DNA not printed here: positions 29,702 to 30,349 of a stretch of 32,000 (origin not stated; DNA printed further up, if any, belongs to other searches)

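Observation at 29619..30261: DUF559 nuclease ORF hugged by inverted copies of a nested-hairpin repeat: candidate nuclease/repeat selfish element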

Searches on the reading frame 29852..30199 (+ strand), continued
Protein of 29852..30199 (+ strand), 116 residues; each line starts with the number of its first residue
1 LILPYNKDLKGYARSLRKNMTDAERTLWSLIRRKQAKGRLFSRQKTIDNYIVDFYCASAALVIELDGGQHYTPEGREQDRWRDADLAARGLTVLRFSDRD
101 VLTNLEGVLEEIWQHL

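Call 77: find_encoding_contigs(protein=P0027, flank=10000, max_places=3)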
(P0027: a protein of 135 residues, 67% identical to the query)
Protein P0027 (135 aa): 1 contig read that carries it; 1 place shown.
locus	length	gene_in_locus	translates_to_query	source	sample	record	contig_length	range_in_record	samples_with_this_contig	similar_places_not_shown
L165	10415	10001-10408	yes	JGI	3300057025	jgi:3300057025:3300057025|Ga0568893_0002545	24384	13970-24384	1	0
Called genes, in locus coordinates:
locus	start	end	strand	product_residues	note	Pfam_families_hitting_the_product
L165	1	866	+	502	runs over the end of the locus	PF00682:HMGL-like, PF22617:HCS_D2, PF08502:LeuA_dimer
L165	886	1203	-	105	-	PF07238:PilZ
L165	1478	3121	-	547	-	PF03063:Prismane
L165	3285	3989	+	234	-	PF00027:cNMP_binding, PF13545:HTH_Crp_2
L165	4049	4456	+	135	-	PF04480:DUF559, PF18741:MTES_1575 (weak)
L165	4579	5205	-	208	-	-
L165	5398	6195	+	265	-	PF01522:Polysacc_deac_1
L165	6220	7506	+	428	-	PF13200:DUF4015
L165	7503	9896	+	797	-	PF00144:Beta-lactamase, PF07075:NamZ_N, PF20732:NamZ_C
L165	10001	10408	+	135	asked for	PF04480:DUF559, PF18741:MTES_1575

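Call 83: predict_structure(alignment_id=A2)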
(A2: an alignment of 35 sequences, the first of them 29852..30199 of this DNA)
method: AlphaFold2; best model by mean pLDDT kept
length: 116 residues; sequences in the alignment: 35
mean_pLDDT: 89.3   pTM: 0.84
mean pLDDT of the five models: 89.3, 89.0, 88.8, 88.5, 88.2
residues with pLDDT >= 90: 86; 70-90: 20; 50-70: 10; < 50: 0
segments of 3 or more residues with pLDDT < 50: none
pLDDT, mean of each block of 10 residues (from residue 1): 83 94 94 73 92 93 82 86 93 95 95 92
secondary structure, 60 per line:
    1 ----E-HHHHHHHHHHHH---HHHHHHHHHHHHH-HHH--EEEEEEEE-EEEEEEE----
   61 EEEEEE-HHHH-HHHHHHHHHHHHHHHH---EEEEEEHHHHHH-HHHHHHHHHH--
elements in order: H7-18 H22-34 E41-48 E50-56 E61-66 H68-71 H73-88 E92-97 H98-103 H105-114

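Call 88: fold_search(model_id=the predicted structure, library=pdb)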
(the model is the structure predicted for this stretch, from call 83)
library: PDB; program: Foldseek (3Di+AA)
matches with E <= 10: 424; with E <= 0.001: 3
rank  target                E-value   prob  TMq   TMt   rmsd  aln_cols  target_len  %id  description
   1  3hrl                  1.2e-05  1.00  0.65  0.79   2.8        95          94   35  Crystal structure of a putative endonuclease-like protein (ngo0050) from neisseria gonorrhoeae (released 2009-06-30)
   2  3r3p_B                4.8e-04  1.00  0.65  0.76   3.3        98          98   20  Homing Endonuclease I-Bth0305I Catalytic Domain (released 2011-10-05)
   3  3r3p_A                6.7e-04  1.00  0.66  0.78   2.8        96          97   21  Homing Endonuclease I-Bth0305I Catalytic Domain (released 2011-10-05)
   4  4oq2                  9.7e-03  0.99  0.53  0.23   7.5       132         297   16  5hmC specific restriction endonuclease PvuRTs1I (released 2014-03-12)
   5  9i05_Xr               2.1e-02  1.00  0.63  0.18   3.2       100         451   13  Cryo-EM structure of the large subunit of the mitochondrial ribosome from Toxoplasma gondii (released 2025-06-11)
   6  4par_B                2.5e-02  0.95  0.51  0.22   7.9       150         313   18  The 5-Hydroxymethylcytosine-Specific Restriction Enzyme AbaSI in a Complex with Product-like DNA (released 2014-06-25)
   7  6z1p_AS               3.2e-02  0.99  0.58  0.11   4.7       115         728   15  Structure of the mitochondrial ribosome from Tetrahymena thermophila (released 2020-06-24)
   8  9g6k_L9               3.2e-02  0.96  0.51  0.15   5.9       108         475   15  LSU structure derived from the LSU sample of the mitoribosome from T. gondii. (released 2024-12-11)
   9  4par_A                3.2e-02  0.95  0.51  0.22   7.8       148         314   17  The 5-Hydroxymethylcytosine-Specific Restriction Enzyme AbaSI in a Complex with Product-like DNA (released 2014-06-25)
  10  9g6k_Li               3.7e-02  0.99  0.60  0.17   3.6       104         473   12  LSU structure derived from the LSU sample of the mitoribosome from T. gondii. (released 2024-12-11)
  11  1cw0_A                3.7e-02  0.99  0.59  0.45   8.5       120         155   19  CRYSTAL STRUCTURE ANALYSIS OF VERY SHORT PATCH REPAIR (VSR) ENDONUCLEASE IN COMPLEX WITH A DUPLEX DNA (released 1999-12-12)
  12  4par_C                4.2e-02  0.92  0.51  0.22   8.6       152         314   16  The 5-Hydroxymethylcytosine-Specific Restriction Enzyme AbaSI in a Complex with Product-like DNA (released 2014-06-25)
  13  4i1t                  4.5e-02  0.35  0.27  0.21  10.9       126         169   17  Crystal structure of the cap-snatching endonuclease from Pichinde virus (released 2014-02-26)
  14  1vsr                  4.8e-02  0.98  0.54  0.47   4.3       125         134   16  VERY SHORT PATCH REPAIR (VSR) ENDONUCLEASE FROM ESCHERICHIA COLI (released 1999-10-27)
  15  9i05_Xi               5.5e-02  0.97  0.59  0.18   8.4       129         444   12  Cryo-EM structure of the large subunit of the mitochondrial ribosome from Toxoplasma gondii (released 2025-06-11)
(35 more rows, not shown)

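Call 91: find_related_loci(query=A2, collection=viral_contigs, flank=1500)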
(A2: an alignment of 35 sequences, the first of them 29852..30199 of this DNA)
Query A2 (116 aa) in viral_contigs; peptide patterns used: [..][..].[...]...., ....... (x = any residue, [..] = any of these).
116 stretches matched a pattern; 24 encode a relative of the query (tblastn E <= 1e-3); 24 distinct loci.
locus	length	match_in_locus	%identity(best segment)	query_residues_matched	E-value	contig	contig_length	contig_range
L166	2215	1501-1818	51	9-116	4e-29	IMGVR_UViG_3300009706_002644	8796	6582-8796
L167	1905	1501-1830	50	1-112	2e-29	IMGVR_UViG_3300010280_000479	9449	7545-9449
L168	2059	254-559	54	5-108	3e-28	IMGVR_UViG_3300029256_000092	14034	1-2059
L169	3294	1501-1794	53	13-112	3e-28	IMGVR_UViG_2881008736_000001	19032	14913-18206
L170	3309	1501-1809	52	7-112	1e-27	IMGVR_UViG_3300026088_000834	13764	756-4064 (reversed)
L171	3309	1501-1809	52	7-112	3e-27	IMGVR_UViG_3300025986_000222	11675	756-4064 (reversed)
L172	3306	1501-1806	52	7-112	6e-27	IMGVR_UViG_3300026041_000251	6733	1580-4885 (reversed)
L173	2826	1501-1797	50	12-112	1e-26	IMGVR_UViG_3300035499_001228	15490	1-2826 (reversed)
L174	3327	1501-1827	46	2-112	1e-26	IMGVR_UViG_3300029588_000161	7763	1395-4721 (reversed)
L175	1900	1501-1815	48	8-112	8e-24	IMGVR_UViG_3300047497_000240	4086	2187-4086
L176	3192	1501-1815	49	8-112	3e-23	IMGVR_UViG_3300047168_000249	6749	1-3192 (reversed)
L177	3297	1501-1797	42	13-112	4e-21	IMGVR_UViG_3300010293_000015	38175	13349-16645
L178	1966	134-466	41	3-115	6e-22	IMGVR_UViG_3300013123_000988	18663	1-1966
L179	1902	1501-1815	44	6-112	1e-21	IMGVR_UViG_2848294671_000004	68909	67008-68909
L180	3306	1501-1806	38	8-112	6e-17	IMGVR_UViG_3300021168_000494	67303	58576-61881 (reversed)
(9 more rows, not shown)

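Call 96: find_encoding_contigs(protein=P0005, flank=2000, max_places=2)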
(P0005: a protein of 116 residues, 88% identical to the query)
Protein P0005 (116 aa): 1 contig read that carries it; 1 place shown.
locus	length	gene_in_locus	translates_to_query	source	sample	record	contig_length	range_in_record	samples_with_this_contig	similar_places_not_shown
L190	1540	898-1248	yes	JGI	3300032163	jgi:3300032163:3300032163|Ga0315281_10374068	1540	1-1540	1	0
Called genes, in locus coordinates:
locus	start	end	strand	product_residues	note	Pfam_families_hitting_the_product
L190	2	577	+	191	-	?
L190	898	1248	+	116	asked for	PF04480:DUF559, PF18741:MTES_1575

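Call 97: find_encoding_contigs(protein=P0002, flank=2000, max_places=2)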
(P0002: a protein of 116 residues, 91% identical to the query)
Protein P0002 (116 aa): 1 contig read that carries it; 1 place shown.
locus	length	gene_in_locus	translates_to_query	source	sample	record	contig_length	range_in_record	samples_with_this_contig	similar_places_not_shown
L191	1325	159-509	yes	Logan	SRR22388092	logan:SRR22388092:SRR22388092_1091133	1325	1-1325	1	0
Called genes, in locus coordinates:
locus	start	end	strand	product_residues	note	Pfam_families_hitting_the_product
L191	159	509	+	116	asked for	PF04480:DUF559, PF18741:MTES_1575 (weak)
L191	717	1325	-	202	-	?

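Call 98: find_encoding_contigs(protein=P0004, flank=2000, max_places=2)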
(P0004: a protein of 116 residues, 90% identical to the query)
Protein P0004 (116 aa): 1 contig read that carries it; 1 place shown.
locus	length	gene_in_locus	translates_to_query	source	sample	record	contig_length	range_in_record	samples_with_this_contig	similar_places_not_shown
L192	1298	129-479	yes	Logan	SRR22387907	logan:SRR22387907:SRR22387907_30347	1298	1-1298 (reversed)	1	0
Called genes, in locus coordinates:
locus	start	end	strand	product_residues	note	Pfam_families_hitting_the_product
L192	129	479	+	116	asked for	PF04480:DUF559, PF18741:MTES_1575 (weak)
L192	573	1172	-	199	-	-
